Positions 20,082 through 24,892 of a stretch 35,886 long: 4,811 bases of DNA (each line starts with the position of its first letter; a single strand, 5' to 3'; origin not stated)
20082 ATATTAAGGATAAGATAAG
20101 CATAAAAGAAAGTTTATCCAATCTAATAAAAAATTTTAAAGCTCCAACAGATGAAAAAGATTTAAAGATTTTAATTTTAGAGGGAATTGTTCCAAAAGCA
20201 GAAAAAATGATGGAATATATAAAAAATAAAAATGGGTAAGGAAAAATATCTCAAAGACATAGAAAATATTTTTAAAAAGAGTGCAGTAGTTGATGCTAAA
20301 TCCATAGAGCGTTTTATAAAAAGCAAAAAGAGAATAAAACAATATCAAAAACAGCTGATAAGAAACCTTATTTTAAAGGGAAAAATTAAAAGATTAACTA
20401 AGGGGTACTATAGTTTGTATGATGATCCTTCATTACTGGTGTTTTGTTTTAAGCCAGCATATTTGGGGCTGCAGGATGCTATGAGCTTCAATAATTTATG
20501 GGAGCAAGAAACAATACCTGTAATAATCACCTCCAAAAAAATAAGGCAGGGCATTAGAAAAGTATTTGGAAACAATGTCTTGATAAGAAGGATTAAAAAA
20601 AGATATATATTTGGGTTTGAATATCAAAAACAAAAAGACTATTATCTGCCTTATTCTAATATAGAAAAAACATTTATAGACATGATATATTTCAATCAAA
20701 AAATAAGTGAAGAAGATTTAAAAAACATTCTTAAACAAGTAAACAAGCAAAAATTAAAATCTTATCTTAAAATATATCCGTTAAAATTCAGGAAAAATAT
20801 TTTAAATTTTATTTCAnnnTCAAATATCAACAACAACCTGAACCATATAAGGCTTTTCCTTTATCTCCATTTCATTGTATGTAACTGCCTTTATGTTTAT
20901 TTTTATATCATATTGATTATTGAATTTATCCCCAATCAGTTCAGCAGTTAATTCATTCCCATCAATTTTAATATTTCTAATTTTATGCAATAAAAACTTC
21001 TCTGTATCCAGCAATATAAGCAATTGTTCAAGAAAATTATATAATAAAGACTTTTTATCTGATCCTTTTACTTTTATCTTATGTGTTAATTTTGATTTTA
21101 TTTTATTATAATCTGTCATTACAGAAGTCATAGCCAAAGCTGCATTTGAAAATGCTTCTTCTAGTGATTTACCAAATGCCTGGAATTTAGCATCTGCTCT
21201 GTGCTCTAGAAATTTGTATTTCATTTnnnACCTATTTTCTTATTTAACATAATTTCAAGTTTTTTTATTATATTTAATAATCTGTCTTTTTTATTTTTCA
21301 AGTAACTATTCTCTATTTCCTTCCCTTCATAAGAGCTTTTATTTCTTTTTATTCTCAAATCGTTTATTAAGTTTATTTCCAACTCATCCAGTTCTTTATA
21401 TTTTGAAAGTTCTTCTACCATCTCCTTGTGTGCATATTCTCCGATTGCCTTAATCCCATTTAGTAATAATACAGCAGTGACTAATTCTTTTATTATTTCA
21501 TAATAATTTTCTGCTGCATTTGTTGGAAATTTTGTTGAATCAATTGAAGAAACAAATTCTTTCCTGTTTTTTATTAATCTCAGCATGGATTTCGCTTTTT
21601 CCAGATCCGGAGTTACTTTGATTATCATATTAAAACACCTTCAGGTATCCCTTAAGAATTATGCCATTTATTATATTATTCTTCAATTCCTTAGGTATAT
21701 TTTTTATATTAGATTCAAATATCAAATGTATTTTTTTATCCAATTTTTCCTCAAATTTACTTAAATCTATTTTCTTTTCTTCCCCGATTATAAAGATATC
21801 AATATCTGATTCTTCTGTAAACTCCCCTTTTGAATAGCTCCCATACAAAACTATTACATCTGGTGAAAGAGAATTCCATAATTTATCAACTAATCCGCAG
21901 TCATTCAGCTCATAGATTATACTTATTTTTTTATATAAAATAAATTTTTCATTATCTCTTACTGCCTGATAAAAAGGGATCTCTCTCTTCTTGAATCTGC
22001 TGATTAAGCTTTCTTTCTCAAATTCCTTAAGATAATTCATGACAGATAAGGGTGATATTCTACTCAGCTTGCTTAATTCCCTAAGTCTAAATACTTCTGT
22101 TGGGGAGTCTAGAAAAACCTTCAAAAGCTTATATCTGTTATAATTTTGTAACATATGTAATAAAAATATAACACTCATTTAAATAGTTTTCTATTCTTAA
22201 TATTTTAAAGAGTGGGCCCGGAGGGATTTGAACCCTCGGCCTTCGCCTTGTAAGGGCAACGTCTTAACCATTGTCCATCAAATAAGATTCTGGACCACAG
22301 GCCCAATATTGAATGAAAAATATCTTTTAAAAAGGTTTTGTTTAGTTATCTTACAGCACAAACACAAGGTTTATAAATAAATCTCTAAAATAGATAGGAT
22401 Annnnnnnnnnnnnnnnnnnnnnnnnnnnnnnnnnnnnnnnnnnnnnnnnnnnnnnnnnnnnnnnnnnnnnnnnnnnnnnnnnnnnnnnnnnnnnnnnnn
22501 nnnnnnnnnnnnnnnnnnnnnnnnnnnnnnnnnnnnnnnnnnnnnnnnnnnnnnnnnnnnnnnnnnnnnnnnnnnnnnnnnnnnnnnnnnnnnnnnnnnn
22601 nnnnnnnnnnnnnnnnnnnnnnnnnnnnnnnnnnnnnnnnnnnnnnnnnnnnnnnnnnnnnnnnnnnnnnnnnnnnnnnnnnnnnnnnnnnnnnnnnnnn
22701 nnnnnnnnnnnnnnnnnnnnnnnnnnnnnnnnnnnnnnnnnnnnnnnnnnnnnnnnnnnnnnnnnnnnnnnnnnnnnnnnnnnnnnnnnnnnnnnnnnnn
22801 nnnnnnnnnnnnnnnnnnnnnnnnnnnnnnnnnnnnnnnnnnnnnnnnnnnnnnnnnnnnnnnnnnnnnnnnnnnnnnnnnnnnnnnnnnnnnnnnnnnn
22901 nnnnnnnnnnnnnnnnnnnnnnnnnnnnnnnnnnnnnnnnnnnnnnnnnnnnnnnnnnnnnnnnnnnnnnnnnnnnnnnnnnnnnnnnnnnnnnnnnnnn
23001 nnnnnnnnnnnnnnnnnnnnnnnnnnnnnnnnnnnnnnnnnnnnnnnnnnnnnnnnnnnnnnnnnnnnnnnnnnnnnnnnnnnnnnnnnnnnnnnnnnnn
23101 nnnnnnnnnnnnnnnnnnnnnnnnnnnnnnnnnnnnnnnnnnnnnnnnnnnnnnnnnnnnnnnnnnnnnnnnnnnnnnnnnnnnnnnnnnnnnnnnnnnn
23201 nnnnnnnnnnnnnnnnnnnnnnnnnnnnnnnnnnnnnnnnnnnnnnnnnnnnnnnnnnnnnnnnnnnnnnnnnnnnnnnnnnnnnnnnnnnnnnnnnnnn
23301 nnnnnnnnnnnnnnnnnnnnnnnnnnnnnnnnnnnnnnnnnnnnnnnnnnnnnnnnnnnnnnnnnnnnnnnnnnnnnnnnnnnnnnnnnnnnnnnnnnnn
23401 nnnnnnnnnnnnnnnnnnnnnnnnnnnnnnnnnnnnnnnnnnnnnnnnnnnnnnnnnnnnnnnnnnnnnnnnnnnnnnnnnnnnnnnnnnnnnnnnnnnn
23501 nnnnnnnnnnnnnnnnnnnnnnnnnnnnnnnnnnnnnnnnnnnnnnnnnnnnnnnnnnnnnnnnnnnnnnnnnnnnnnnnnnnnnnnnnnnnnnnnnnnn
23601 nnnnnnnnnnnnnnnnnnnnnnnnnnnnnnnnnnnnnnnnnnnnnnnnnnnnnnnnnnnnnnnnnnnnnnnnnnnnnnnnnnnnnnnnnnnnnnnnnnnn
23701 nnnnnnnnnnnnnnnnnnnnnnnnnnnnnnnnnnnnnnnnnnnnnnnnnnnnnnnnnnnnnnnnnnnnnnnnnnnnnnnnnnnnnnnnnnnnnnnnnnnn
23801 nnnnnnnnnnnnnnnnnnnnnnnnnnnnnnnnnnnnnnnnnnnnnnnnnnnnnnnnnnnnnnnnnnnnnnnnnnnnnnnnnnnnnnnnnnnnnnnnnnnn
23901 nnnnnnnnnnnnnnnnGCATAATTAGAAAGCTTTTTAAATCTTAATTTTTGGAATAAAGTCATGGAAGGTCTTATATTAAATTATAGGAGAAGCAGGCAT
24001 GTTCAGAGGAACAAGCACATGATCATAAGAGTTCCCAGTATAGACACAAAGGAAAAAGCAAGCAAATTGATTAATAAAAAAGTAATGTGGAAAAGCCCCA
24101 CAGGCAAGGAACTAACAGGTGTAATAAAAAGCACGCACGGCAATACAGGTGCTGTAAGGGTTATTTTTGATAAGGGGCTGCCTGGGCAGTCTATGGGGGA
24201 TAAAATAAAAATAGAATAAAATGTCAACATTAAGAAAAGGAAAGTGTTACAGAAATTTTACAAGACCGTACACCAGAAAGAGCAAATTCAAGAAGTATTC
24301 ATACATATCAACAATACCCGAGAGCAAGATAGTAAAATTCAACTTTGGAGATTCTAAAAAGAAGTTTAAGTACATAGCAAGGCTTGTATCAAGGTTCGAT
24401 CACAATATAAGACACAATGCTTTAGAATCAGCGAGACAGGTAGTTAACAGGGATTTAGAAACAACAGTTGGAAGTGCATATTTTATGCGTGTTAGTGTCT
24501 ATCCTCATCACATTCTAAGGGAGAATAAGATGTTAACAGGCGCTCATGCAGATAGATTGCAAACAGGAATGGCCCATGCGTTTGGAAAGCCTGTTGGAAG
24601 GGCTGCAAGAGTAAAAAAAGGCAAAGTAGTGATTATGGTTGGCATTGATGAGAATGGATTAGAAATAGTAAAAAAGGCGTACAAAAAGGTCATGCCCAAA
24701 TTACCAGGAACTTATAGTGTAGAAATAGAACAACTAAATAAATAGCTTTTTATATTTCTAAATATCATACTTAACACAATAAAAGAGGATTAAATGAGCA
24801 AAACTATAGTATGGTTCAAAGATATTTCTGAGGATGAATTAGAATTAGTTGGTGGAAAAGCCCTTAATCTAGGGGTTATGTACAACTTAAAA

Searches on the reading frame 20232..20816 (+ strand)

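Call 7: search_protein_families(library=pfam, proteins=[window:20232-20816:+], max_evalue=0.01)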
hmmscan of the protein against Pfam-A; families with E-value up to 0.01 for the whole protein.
window:20232-20816:+ (195 aa): 0 families

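Call 86: search_protein_families(library=pfam, proteins=[window:20232-20816:+], max_evalue=1)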
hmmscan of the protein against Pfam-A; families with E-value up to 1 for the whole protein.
window:20232-20816:+ (195 aa): 4 families
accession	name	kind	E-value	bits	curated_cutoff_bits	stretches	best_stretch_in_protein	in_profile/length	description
PF18440.7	GlcNAc-1_reg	-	0.021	15.7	26.4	0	142-177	4-39/87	Putative GlcNAc-1 phosphotransferase regulatory domain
PF01984.25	dsDNA_bind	-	0.051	14.3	26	1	154-176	76-98/106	Double-stranded DNA-binding domain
PF13338.12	AbiEi_4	-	0.1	13.2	25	1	41-62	28-48/49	Transcriptional regulator, AbiEi antitoxin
PF01706.21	FliG_C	-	0.12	13.1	23.3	1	157-195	26-64/108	FliG C-terminal domain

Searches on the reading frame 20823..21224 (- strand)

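Call 45: search_protein_families(library=pfam, proteins=[window:20823-21224:-], max_evalue=0.001)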
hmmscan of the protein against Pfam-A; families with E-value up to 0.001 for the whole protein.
window:20823-21224:- (134 aa): 1 family
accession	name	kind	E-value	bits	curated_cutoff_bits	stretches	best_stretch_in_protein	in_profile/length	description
PF01951.21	Archease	-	2.7e-39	135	25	1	3-134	1-136/136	Archease protein family (MTH1598/TM1083)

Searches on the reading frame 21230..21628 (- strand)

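Call 55: search_protein_families(library=pfam, proteins=[window:21230-21628:-], max_evalue=0.001)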
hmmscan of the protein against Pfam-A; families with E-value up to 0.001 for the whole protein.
window:21230-21628:- (133 aa): 0 families

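Call 86: search_protein_families(library=pfam, proteins=[window:21230-21628:-], max_evalue=1)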
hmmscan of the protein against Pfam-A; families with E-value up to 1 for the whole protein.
window:21230-21628:- (133 aa): 1 family
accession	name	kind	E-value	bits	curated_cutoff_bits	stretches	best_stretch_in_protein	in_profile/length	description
PF05942.16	PaREP1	-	0.028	14.8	24.4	1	35-84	22-63/115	Archaeal PaREP1/PaREP8 family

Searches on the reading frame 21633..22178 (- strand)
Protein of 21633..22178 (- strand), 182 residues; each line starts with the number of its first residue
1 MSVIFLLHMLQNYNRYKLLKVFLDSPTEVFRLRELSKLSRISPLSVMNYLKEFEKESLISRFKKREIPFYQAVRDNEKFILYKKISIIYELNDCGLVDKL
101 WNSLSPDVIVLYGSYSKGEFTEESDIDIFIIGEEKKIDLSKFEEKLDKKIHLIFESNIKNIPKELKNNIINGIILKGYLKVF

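Call 55: search_protein_families(library=pfam, proteins=[window:21633-22178:-], max_evalue=0.001)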
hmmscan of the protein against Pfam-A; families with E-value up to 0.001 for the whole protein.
window:21633-22178:- (182 aa): 2 families
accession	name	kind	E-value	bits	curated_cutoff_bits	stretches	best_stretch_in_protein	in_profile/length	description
PF01909.29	NTP_transf_2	-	1.1e-11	45.4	21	1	105-171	9-88/93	Nucleotidyltransferase domain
PF18765.7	Polbeta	-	8.8e-10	39.1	26.9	1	105-174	12-86/93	Polymerase beta, Nucleotidyltransferase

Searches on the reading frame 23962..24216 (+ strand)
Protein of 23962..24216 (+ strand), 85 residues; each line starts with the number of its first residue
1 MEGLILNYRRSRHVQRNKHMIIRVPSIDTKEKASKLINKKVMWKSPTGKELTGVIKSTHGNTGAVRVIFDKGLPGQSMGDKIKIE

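Call 55: search_protein_families(library=pfam, proteins=[window:23962-24216:+], max_evalue=0.001)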
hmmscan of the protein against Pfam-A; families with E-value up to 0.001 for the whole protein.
window:23962-24216:+ (85 aa): 2 families
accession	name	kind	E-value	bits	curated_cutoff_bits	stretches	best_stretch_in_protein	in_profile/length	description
PF01247.24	Ribosomal_L35Ae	-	7.1e-16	58.6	27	1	2-84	4-94/95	Ribosomal protein L35Ae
PF01782.24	RimM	-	0.00039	21.1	23.5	0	14-41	52-78/84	RimM N-terminal domain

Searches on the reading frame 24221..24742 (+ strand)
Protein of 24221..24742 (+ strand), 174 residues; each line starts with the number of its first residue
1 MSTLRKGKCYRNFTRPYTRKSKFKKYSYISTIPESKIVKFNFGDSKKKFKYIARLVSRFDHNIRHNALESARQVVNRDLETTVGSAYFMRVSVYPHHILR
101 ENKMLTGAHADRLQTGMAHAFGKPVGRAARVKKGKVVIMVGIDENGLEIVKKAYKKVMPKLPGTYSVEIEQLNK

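Call 55: search_protein_families(library=pfam, proteins=[window:24221-24742:+], max_evalue=0.001)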
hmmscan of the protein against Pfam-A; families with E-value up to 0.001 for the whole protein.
window:24221-24742:+ (174 aa): 1 family
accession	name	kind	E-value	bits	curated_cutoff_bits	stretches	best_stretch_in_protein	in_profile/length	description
PF00252.24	Ribosomal_L16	-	2e-25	89.7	27.9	1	19-166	2-130/132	Ribosomal protein L16p/L10e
